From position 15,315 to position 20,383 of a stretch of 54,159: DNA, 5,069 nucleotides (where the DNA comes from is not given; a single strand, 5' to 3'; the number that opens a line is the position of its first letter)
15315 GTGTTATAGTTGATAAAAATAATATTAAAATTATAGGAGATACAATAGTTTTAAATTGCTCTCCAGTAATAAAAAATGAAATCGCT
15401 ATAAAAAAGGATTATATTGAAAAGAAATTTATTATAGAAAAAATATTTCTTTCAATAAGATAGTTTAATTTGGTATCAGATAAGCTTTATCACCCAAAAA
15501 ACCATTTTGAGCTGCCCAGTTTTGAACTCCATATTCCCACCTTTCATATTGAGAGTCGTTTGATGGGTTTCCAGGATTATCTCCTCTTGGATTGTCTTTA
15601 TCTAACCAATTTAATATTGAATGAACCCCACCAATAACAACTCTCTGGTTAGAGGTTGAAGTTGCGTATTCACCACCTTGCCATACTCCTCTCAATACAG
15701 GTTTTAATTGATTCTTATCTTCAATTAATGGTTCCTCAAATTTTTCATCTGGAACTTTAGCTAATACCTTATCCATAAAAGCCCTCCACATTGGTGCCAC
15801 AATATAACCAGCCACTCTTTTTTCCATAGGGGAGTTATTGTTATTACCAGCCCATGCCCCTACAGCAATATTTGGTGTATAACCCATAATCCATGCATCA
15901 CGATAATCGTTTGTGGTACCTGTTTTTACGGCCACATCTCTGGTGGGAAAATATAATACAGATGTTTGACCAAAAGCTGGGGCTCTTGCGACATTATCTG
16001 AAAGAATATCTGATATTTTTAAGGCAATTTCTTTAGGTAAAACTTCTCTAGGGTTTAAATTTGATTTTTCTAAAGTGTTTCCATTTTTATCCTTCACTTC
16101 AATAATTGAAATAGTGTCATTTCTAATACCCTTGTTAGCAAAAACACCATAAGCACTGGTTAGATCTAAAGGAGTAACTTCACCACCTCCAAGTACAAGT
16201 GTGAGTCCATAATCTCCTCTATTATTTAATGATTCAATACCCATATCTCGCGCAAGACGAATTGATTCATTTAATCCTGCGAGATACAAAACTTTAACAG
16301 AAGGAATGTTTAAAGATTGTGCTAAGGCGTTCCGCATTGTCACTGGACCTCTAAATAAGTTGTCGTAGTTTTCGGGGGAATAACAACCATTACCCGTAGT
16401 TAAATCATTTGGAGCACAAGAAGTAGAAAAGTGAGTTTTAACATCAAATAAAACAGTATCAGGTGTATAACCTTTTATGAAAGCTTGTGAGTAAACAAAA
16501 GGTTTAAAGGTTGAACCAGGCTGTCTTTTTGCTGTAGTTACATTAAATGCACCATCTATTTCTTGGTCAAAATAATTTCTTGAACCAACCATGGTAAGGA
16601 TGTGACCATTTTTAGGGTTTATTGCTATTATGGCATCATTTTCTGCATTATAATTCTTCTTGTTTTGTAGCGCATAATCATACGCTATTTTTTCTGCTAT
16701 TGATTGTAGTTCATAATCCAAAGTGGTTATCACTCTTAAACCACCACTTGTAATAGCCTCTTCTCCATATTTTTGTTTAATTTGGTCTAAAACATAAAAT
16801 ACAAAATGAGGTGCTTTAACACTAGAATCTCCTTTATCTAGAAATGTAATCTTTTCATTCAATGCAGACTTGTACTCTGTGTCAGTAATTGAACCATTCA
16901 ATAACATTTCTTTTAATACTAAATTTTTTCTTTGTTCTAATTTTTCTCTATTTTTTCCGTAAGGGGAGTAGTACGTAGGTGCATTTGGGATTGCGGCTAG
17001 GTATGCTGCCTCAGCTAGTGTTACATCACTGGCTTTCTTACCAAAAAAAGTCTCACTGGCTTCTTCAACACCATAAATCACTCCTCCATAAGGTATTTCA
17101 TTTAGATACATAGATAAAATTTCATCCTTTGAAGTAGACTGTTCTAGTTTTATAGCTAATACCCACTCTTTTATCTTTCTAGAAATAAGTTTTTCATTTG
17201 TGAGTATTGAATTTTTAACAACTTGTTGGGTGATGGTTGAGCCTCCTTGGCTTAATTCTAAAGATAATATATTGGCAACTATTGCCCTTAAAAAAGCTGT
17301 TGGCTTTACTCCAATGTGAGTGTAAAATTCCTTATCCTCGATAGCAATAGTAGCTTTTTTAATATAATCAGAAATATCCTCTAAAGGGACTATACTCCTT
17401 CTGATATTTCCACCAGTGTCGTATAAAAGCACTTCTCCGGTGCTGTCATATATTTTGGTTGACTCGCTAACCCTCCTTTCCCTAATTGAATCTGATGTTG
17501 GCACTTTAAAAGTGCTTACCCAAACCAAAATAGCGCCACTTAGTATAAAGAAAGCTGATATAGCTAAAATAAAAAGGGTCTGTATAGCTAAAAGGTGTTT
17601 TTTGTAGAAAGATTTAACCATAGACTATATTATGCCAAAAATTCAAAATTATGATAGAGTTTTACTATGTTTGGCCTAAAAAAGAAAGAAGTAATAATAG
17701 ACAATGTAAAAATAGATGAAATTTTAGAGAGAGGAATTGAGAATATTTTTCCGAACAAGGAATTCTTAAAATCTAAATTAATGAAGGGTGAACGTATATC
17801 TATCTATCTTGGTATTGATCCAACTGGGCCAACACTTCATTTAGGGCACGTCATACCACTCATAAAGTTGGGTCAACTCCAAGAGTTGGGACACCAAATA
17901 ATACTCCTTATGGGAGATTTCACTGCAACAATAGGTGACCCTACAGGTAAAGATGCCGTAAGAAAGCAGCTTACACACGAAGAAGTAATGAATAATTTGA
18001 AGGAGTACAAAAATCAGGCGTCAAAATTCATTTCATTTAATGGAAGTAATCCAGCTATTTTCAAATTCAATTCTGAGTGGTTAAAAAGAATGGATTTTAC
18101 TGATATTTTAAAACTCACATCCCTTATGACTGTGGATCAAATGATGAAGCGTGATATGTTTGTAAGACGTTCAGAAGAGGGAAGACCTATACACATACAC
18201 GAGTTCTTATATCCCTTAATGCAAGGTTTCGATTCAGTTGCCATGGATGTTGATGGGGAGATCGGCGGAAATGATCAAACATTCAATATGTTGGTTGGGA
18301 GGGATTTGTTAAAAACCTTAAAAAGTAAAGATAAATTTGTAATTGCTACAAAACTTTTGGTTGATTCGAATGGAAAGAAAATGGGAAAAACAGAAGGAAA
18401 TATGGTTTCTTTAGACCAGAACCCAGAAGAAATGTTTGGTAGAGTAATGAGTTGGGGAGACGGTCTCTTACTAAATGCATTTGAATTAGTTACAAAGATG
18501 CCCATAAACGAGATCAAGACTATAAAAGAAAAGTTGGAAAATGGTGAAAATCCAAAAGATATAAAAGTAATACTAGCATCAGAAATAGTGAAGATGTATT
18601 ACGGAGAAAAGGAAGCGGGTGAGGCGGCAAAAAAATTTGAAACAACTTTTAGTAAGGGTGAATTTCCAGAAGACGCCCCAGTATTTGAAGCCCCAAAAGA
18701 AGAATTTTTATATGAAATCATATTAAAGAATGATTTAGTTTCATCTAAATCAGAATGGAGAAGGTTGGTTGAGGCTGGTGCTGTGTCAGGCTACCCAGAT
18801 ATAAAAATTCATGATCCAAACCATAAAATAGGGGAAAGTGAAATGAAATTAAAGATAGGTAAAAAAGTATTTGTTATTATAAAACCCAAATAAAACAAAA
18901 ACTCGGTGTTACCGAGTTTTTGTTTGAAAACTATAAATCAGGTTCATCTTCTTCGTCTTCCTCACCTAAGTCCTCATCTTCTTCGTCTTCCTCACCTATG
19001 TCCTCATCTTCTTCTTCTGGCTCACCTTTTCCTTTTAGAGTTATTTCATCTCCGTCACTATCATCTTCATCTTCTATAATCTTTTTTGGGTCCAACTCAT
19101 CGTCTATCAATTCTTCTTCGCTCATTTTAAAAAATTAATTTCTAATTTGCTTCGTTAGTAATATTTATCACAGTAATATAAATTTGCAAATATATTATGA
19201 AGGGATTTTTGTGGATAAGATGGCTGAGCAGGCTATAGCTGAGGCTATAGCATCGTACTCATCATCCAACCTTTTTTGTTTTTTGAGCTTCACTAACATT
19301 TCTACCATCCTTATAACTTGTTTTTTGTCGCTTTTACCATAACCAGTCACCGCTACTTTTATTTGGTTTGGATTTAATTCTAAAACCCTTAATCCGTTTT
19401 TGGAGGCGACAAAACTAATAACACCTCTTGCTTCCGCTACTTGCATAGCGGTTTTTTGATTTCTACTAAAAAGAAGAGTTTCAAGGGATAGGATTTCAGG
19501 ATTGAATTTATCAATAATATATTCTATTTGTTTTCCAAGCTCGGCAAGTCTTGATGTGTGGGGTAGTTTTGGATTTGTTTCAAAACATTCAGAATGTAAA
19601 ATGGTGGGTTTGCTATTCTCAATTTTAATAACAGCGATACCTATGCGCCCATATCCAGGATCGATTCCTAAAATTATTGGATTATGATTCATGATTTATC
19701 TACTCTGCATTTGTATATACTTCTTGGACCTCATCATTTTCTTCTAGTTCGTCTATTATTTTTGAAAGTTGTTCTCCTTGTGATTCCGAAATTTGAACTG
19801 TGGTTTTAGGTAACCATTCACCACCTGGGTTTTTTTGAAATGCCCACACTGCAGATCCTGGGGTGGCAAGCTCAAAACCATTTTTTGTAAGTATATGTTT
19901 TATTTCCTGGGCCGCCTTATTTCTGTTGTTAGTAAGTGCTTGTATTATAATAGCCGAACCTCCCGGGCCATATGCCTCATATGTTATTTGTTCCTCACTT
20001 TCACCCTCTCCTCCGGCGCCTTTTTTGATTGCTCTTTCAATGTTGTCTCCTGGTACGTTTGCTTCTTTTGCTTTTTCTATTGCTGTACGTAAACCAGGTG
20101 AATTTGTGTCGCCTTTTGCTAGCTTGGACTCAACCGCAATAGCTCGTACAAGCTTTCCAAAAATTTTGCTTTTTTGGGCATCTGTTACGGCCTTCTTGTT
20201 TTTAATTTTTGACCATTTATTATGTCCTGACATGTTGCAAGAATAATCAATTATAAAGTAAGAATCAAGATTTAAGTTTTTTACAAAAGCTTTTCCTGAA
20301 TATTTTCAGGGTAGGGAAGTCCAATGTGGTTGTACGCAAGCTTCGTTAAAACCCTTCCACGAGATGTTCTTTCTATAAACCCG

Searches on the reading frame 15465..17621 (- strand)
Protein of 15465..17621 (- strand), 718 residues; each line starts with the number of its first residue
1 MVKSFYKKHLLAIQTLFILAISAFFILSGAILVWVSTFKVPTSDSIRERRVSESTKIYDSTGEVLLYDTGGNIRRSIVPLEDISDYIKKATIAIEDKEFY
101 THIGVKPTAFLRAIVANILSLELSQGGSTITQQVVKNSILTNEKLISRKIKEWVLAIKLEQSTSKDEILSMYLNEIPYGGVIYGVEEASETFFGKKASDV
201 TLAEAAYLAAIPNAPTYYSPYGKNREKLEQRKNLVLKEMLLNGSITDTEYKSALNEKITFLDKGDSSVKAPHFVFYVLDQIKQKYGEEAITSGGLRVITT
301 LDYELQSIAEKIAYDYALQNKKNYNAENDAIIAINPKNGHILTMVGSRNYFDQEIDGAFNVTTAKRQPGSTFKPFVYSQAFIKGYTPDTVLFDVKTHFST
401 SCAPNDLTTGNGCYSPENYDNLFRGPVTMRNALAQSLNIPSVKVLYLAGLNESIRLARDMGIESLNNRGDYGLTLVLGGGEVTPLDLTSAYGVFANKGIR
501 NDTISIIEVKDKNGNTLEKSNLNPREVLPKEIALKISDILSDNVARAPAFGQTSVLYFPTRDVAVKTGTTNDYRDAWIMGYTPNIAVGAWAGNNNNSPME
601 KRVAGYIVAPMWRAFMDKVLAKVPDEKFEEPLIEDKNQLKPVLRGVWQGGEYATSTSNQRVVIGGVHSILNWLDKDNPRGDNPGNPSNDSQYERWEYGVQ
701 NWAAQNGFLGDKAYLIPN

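Call 69: search_protein_families(library=pfam, proteins=[window:15465-17621:-], max_evalue=0.00001)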
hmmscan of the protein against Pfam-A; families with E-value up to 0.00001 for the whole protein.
window:15465-17621:- (718 aa): 2 families
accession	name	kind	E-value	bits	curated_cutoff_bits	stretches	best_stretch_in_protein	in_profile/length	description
PF00912.28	Transgly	-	1.7e-61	207.2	27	1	72-239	11-177/178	Transglycosylase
PF00905.27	Transpeptidase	-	2.8e-20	73.1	22.1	1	331-608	3-290/299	Penicillin binding protein transpeptidase domain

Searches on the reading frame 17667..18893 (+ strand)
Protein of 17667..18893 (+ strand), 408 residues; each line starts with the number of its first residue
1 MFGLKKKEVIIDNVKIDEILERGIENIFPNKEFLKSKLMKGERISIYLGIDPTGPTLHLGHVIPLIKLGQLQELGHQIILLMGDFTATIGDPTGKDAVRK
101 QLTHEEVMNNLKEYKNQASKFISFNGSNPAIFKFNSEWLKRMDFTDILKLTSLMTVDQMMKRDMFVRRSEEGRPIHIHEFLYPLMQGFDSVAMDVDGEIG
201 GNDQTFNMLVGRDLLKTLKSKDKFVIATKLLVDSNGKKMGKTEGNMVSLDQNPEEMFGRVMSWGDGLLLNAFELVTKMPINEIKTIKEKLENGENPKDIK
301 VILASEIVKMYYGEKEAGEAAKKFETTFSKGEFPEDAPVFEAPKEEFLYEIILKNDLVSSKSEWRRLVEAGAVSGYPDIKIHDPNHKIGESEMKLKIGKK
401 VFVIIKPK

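Call 69: search_protein_families(library=pfam, proteins=[window:17667-18893:+], max_evalue=0.00001)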
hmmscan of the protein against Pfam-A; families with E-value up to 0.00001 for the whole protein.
window:17667-18893:+ (408 aa): 1 family
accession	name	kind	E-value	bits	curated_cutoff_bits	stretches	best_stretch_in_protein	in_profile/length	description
PF00579.31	tRNA-synt_1b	-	6.6e-70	236.2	21.1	1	40-328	2-291/292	tRNA synthetases class I (W and Y)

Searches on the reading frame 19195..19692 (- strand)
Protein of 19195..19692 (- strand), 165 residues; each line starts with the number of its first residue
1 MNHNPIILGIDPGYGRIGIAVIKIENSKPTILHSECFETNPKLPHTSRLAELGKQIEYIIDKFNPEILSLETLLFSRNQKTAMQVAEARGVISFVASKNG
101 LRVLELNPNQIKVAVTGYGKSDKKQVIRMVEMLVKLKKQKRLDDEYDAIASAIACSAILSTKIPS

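Call 69: search_protein_families(library=pfam, proteins=[window:19195-19692:-], max_evalue=0.00001)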
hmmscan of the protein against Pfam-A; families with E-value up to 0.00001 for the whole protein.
window:19195-19692:- (165 aa): 1 family
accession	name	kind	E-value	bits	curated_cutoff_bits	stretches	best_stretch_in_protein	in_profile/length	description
PF02075.23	RuvC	-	2.9e-35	121.8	22.2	1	7-154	1-147/148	Crossover junction endodeoxyribonuclease RuvC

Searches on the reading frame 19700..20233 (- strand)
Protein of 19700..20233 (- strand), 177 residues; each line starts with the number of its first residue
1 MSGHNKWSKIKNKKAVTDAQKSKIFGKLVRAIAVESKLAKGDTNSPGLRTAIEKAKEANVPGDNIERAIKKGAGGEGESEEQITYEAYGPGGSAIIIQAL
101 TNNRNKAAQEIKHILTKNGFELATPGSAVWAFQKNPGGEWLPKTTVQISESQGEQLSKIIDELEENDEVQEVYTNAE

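Call 69: search_protein_families(library=pfam, proteins=[window:19700-20233:-], max_evalue=0.00001)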
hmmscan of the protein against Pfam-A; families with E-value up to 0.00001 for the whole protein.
window:19700-20233:- (177 aa): 2 families
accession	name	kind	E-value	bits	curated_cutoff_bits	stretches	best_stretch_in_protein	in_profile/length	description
PF01709.26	Transcrip_reg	-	4.6e-29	101.7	27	2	81-134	2-55/160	TACO1/YebC second and third domain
PF20772.2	TACO1_YebC_N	-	9.9e-24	84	36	1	5-74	1-72/73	TACO1/YebC protein N-terminal domain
